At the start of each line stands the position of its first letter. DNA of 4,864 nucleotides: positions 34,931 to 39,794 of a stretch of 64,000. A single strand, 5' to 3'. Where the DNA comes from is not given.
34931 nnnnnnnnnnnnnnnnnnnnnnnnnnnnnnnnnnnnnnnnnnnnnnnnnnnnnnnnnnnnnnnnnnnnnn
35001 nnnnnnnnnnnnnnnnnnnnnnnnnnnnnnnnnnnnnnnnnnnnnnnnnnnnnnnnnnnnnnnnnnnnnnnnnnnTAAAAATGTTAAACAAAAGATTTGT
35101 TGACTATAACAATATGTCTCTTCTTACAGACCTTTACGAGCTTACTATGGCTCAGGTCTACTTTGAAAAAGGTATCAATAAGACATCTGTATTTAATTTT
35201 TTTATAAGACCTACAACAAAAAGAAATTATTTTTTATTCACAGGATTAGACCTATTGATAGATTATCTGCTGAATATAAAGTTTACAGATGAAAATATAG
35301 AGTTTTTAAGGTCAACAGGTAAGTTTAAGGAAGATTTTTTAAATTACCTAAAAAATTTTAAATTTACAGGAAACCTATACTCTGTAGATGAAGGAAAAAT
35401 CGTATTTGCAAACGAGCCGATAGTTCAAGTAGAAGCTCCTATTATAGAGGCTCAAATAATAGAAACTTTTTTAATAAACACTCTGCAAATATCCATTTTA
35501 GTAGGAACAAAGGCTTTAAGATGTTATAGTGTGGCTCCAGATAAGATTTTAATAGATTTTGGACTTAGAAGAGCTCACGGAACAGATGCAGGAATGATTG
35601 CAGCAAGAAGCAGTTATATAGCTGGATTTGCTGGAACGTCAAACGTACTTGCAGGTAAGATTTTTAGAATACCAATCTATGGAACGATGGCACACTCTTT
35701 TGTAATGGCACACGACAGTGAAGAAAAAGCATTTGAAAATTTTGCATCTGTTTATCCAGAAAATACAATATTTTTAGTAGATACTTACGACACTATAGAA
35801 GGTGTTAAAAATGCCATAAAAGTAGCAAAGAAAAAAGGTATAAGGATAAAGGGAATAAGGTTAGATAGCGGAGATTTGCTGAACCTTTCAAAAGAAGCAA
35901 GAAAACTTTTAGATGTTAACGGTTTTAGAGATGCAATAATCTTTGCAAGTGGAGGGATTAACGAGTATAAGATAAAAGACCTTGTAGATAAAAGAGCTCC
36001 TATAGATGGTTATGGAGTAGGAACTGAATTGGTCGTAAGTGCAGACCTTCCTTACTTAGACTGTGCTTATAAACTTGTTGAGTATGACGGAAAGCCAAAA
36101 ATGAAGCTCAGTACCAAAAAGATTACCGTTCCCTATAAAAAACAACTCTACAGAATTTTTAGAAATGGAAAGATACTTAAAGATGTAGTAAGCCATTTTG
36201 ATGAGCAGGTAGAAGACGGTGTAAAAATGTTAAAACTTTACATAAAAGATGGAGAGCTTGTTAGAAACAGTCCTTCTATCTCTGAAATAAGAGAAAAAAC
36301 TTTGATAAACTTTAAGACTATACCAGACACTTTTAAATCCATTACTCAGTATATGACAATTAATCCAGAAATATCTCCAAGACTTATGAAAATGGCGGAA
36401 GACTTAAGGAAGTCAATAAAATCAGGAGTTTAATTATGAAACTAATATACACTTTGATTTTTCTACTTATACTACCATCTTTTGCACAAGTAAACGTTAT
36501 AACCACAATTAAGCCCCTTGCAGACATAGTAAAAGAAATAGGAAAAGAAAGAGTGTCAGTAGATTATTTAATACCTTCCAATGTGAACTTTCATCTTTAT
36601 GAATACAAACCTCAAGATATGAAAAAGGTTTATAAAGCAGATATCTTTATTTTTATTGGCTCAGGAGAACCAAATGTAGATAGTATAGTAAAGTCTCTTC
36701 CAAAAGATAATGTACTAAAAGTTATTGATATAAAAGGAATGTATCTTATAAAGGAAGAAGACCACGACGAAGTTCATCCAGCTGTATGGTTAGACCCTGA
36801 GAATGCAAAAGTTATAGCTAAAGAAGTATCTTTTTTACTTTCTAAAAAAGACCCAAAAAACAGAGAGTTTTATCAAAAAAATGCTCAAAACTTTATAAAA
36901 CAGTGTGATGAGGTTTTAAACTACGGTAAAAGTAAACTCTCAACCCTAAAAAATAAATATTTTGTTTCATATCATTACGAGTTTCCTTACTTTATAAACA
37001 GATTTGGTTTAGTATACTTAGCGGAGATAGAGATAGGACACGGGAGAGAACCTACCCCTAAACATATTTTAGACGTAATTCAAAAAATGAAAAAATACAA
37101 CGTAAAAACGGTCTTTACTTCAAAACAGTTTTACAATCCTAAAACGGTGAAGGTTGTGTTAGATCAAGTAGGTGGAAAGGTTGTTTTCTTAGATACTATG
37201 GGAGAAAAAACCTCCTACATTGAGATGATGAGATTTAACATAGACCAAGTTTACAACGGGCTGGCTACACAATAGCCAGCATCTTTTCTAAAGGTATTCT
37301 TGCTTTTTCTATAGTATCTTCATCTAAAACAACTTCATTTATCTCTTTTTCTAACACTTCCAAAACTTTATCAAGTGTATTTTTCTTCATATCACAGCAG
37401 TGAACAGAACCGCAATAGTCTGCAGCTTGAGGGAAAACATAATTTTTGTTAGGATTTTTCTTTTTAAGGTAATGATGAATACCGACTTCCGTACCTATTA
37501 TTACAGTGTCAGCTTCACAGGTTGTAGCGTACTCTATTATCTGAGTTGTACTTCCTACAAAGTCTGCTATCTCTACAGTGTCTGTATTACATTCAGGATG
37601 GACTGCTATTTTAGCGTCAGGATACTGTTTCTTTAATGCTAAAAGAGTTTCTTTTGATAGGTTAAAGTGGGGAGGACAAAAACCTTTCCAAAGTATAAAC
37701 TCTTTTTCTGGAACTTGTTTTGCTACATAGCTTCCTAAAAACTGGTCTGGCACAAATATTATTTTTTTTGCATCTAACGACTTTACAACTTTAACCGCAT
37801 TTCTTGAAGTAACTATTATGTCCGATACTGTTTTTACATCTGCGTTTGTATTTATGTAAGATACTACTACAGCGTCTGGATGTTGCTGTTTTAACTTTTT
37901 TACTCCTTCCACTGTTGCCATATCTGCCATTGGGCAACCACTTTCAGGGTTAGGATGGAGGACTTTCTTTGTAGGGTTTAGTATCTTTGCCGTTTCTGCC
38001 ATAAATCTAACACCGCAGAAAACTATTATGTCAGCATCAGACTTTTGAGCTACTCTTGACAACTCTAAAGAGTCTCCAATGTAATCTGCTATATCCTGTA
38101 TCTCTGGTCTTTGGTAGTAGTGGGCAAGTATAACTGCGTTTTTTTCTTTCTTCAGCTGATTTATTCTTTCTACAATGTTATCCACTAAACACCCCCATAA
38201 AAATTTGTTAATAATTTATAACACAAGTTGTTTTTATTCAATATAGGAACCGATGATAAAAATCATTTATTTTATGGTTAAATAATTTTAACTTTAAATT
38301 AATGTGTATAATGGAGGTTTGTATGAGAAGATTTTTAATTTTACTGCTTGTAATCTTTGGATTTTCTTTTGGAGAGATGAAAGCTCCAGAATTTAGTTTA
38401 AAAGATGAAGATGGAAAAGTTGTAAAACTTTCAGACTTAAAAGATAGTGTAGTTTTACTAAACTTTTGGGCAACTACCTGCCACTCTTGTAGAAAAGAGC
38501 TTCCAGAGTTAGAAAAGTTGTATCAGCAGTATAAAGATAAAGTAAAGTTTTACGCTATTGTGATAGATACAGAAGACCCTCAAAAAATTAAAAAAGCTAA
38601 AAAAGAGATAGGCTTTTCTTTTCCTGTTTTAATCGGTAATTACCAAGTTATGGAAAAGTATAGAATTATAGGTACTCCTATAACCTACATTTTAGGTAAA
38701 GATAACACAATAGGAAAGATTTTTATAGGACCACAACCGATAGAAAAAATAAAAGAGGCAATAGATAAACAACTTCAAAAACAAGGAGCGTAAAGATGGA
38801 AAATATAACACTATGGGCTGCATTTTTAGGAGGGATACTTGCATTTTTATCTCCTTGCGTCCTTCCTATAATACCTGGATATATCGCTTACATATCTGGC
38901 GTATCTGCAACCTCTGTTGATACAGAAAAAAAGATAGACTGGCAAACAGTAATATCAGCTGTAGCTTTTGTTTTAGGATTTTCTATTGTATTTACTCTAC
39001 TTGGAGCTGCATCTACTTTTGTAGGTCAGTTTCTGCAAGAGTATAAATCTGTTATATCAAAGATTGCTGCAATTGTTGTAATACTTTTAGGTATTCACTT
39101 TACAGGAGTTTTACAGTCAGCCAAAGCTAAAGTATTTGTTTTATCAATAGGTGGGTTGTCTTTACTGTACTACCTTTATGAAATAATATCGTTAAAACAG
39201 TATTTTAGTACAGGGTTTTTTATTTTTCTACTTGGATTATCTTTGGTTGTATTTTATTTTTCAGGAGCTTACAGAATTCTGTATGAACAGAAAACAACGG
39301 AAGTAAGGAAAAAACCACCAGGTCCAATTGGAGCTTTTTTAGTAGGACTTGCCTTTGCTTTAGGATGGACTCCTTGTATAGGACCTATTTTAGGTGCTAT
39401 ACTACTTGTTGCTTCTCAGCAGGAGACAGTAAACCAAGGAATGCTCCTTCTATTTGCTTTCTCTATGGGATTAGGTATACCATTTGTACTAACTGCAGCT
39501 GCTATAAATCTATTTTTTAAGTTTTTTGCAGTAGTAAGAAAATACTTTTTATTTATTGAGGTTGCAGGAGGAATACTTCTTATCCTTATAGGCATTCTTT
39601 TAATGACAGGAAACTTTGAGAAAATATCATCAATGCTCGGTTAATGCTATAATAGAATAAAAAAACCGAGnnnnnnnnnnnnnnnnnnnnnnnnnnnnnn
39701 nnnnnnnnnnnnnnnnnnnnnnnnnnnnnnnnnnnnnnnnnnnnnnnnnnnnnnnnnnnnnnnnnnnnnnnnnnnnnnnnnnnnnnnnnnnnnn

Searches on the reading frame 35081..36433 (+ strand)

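Call 64: search_protein_families(library=pfam, proteins=[window:35081-36433:+], max_evalue=0.001)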
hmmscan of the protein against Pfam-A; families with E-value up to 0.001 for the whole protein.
window:35081-36433:+ (450 aa): 5 families
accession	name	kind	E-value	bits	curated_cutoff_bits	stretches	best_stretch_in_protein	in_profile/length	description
PF17767.7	NAPRTase_N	-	3.4e-36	124.8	32.6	1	14-135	1-124/125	Nicotinate phosphoribosyltransferase (NAPRTase) N-terminal domain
PF04095.22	NAPRTase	-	4.8e-11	43.3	20.8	1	157-343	3-213/239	Nicotinate phosphoribosyltransferase (NAPRTase) family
PF17956.6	NAPRTase_C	-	5.1e-06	27.4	23.3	0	382-438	54-110/111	Nicotinate phosphoribosyltransferase C-terminal domain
PF02749.22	QRPTase_N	-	0.00022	21.8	27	0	87-137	33-80/82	Quinolinate phosphoribosyl transferase, N-terminal domain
PF01729.25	QRPTase_C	-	0.00069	19.8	23.1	0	201-305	53-148/169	Quinolinate phosphoribosyl transferase, C-terminal domain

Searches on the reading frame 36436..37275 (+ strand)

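Call 64: search_protein_families(library=pfam, proteins=[window:36436-37275:+], max_evalue=0.001)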
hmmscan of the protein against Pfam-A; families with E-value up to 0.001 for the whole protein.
window:36436-37275:+ (279 aa): 1 family
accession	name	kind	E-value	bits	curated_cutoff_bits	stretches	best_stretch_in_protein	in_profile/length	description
PF01297.22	ZnuA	-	5.9e-63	213.2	29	1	21-274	1-262/263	Zinc-uptake complex component A periplasmic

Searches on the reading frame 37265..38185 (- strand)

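Call 64: search_protein_families(library=pfam, proteins=[window:37265-38185:-], max_evalue=0.001)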
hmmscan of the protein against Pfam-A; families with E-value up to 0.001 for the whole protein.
window:37265-38185:- (306 aa): 1 family
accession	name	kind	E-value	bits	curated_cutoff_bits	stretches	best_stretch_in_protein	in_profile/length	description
PF02445.21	NadA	-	6.7e-123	410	27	1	6-304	1-295/295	Quinolinate synthetase A protein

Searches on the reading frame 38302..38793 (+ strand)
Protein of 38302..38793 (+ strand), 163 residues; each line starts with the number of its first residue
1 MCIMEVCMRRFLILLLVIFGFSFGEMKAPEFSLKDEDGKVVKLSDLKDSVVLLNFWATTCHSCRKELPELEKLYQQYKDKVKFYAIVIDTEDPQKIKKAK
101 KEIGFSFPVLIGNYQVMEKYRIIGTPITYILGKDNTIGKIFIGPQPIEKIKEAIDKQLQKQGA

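Call 64: search_protein_families(library=pfam, proteins=[window:38302-38793:+], max_evalue=0.001)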
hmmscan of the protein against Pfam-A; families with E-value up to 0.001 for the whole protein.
window:38302-38793:+ (163 aa): 7 families
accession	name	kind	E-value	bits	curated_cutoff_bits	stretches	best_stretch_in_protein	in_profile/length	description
PF00578.27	AhpC-TSA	-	6.2e-24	84.8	26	1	27-138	4-122/124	AhpC/TSA family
PF08534.16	Redoxin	-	1.4e-20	74.1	26.6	1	26-149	4-143/148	Redoxin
PF13905.12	Thioredoxin_8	-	4.4e-11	43.4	27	1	49-137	2-94/94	Thioredoxin-like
PF00085.26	Thioredoxin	-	7.3e-10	39.2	23.5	1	47-92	17-62/103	Thioredoxin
PF13098.12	Thioredoxin_2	-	4.2e-07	30.7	27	1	50-152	7-102/104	Thioredoxin-like domain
PF02630.20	SCO1-SenC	-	4.4e-06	27.1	22.8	1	29-113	2-92/134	SCO1/SenC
PF00255.25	GSHPx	-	1.5e-05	24.9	27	1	30-80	3-52/108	Glutathione peroxidase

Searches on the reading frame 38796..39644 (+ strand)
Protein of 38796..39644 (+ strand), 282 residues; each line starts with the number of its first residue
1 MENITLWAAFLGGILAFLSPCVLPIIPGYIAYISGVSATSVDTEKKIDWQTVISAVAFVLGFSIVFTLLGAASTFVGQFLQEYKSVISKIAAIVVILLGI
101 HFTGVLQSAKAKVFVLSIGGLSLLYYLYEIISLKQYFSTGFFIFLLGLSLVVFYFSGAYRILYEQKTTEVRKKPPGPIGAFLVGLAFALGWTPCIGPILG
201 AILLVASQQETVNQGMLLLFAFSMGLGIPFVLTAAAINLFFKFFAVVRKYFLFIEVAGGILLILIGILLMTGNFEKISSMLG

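Call 64: search_protein_families(library=pfam, proteins=[window:38796-39644:+], max_evalue=0.001)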
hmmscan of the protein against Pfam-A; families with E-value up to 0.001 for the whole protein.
window:38796-39644:+ (282 aa): 1 family
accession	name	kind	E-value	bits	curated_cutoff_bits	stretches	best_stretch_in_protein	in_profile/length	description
PF02683.22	DsbD_TM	-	9e-18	64.8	27.1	2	6-104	5-99/219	Cytochrome C biogenesis protein transmembrane domain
